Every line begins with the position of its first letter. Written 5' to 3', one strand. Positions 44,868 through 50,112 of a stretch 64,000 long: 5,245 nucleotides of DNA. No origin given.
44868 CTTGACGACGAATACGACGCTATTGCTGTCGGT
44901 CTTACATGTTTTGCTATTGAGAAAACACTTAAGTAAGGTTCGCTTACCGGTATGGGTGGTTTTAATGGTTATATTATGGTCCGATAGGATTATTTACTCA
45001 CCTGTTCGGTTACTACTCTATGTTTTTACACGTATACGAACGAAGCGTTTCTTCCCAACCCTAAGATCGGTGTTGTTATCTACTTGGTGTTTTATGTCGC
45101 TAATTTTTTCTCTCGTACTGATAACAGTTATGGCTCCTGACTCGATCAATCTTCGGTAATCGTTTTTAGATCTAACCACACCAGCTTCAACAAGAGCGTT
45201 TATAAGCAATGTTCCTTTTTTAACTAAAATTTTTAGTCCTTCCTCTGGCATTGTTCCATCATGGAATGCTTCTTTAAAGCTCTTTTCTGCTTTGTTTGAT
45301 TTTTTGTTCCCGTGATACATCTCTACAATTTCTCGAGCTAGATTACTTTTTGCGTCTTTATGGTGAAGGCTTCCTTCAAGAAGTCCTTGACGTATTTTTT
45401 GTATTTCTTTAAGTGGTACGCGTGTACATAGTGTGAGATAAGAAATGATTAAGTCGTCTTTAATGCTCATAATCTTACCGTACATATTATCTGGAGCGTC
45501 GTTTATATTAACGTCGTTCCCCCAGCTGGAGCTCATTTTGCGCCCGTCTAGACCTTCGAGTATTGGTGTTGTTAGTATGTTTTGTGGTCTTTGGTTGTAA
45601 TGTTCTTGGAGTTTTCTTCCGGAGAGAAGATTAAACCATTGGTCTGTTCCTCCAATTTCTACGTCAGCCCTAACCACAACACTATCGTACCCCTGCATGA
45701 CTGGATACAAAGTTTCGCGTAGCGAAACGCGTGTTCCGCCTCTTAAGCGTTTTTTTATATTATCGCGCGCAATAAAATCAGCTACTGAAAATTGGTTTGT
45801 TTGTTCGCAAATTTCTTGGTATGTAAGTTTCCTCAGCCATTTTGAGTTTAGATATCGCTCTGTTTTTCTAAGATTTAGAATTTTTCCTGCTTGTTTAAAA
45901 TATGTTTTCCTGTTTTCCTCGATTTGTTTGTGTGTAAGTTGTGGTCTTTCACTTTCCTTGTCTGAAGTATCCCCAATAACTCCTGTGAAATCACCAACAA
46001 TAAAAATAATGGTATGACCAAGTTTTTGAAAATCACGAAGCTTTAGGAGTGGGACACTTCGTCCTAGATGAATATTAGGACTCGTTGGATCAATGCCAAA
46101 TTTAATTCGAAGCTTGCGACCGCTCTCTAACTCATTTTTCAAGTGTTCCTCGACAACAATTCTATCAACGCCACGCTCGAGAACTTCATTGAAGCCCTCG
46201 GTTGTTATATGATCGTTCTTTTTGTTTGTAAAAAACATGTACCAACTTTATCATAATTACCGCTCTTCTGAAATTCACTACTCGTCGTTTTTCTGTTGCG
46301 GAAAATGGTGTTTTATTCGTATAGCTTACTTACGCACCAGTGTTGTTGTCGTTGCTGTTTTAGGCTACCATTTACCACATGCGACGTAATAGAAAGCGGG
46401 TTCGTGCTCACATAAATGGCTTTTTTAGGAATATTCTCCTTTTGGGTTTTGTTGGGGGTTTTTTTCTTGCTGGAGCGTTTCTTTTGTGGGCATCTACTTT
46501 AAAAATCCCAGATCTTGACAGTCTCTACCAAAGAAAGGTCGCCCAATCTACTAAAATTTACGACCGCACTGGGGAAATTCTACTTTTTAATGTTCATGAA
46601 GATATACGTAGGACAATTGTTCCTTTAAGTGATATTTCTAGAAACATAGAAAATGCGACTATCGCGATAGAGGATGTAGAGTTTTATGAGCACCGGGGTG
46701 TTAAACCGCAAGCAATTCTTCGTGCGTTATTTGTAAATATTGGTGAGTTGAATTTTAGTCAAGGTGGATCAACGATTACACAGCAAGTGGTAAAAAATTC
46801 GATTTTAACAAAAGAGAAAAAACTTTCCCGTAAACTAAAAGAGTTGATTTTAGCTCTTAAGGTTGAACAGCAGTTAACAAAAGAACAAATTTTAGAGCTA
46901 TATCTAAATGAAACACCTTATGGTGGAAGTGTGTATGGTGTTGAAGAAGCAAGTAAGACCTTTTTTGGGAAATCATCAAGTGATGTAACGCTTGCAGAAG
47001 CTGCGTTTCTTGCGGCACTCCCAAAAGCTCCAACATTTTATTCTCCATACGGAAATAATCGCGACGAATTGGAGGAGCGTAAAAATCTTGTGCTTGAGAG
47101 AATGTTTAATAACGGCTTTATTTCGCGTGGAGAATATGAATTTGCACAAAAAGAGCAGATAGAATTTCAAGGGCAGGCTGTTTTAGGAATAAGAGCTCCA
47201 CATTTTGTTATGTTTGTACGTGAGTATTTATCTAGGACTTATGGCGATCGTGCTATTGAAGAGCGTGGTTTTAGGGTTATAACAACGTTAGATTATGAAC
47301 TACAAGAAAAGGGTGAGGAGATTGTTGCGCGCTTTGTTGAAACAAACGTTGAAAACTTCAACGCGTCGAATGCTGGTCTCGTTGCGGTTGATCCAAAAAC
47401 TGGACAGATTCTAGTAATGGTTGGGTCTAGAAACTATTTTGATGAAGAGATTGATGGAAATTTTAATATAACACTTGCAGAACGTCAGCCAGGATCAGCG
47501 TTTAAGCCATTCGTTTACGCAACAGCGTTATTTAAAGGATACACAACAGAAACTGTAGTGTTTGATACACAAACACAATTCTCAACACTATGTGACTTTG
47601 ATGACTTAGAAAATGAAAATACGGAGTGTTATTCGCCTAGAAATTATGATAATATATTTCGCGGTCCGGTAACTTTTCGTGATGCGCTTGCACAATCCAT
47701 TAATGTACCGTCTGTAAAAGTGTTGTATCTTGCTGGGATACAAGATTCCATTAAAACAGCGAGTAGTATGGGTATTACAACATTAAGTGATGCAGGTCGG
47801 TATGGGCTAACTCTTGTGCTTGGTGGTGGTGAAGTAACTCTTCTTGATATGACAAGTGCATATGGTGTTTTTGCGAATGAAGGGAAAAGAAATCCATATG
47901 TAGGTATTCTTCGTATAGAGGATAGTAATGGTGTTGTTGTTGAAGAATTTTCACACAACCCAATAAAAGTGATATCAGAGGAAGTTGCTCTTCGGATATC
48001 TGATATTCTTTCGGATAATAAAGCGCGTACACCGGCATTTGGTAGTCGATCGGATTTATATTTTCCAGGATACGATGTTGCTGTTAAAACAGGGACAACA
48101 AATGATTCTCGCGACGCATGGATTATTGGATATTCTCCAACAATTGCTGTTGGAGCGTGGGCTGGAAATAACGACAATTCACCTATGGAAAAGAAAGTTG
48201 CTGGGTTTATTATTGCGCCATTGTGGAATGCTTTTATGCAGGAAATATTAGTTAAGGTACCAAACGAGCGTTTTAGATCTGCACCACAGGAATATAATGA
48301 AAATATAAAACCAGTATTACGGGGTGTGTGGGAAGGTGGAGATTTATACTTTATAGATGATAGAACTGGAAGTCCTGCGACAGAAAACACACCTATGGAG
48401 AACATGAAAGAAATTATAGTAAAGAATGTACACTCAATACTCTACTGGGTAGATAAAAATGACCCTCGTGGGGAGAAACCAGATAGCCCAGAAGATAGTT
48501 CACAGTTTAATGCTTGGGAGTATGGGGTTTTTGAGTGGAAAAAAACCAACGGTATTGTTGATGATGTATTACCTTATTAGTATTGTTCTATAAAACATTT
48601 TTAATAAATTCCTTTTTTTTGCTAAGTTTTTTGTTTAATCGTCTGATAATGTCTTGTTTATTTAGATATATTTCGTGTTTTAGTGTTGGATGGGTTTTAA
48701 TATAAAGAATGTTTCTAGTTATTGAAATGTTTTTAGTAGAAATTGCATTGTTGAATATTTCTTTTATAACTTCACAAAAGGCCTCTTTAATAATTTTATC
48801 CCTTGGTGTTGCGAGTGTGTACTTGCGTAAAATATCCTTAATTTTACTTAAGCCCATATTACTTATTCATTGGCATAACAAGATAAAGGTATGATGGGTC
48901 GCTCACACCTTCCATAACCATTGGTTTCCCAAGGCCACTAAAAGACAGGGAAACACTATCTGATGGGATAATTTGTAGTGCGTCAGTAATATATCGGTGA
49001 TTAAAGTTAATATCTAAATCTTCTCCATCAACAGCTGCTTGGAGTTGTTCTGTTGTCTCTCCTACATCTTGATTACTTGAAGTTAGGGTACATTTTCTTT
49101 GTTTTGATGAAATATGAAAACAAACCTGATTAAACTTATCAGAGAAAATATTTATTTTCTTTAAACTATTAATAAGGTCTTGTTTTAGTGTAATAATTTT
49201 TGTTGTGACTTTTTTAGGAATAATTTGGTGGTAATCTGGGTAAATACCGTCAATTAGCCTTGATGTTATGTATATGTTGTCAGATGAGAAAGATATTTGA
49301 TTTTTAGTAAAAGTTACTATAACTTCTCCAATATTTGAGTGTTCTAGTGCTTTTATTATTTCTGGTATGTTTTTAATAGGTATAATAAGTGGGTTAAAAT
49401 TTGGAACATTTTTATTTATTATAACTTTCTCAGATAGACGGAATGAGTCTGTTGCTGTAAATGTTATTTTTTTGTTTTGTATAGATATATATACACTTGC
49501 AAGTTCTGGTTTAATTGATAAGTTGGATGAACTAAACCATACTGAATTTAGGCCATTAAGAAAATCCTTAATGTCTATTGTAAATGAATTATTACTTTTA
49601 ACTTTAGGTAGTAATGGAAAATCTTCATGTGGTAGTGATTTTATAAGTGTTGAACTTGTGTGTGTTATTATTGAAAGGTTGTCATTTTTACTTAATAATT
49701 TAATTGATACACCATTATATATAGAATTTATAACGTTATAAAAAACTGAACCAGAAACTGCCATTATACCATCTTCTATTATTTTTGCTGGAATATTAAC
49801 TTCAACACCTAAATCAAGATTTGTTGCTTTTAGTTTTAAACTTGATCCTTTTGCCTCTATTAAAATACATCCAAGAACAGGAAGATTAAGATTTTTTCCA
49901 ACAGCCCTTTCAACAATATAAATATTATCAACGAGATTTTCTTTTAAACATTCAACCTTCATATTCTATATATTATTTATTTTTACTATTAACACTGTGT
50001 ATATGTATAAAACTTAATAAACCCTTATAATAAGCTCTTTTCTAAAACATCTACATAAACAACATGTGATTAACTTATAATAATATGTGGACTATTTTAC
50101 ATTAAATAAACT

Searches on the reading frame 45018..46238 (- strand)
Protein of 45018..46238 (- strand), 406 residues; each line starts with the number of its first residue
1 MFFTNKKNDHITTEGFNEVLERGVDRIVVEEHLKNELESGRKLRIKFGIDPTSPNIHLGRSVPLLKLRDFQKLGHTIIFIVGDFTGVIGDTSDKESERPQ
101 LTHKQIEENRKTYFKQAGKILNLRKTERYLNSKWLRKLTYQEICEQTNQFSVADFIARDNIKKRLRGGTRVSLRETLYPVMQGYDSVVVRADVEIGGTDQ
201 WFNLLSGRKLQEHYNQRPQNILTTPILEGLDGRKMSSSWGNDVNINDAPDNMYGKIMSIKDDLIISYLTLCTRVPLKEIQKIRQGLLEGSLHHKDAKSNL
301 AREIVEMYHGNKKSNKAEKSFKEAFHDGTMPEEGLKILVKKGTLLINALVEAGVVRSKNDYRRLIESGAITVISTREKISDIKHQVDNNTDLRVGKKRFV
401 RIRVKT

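Call 34: search_protein_families(library=pfam, proteins=[window:45018-46238:-], max_evalue=0.0001)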
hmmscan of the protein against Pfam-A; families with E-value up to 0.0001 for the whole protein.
window:45018-46238:- (406 aa): 2 families
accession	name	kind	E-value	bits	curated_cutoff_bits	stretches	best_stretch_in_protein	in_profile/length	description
PF00579.31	tRNA-synt_1b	-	1.7e-68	231.5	21.1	1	40-325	3-291/292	tRNA synthetases class I (W and Y)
PF22421.1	SYY_C-terminal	-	5.2e-06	26.7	27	1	340-392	16-66/83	Tyrosine--tRNA ligase SYY-like C-terminal domain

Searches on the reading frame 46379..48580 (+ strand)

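Call 34: search_protein_families(library=pfam, proteins=[window:46379-48580:+], max_evalue=0.0001)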
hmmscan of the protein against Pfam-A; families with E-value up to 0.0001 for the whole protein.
window:46379-48580:+ (733 aa): 2 families
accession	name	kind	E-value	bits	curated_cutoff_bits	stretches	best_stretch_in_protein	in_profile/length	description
PF00912.28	Transgly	-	8.7e-61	204.9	27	1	72-242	8-177/178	Transglycosylase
PF00905.27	Transpeptidase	-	7.3e-21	75.1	22.1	1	334-609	3-291/299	Penicillin binding protein transpeptidase domain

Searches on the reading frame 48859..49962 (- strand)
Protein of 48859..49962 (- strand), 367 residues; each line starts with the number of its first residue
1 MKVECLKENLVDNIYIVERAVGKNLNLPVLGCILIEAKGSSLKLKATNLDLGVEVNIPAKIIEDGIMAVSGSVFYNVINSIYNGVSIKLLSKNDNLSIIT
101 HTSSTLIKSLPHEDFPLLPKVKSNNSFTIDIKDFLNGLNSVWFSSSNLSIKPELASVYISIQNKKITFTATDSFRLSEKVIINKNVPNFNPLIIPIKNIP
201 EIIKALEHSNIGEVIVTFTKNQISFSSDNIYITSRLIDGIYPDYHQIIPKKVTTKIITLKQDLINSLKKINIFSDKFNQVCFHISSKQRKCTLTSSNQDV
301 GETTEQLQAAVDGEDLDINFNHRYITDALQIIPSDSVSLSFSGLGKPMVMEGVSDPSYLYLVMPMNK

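Call 34: search_protein_families(library=pfam, proteins=[window:48859-49962:-], max_evalue=0.0001)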
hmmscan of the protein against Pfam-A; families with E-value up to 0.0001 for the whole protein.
window:48859-49962:- (367 aa): 3 families
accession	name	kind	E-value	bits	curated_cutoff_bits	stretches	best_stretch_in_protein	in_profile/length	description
PF00712.24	DNA_pol3_beta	-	1.7e-25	90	24.4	2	1-119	1-120/120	DNA polymerase III beta subunit, N-terminal domain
PF02768.20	DNA_pol3_beta_3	-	9.5e-24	84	27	1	246-365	2-120/121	DNA polymerase III beta subunit, C-terminal domain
PF02767.21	DNA_pol3_beta_2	-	4.7e-20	72.5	27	1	129-243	2-116/116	DNA polymerase III beta subunit, central domain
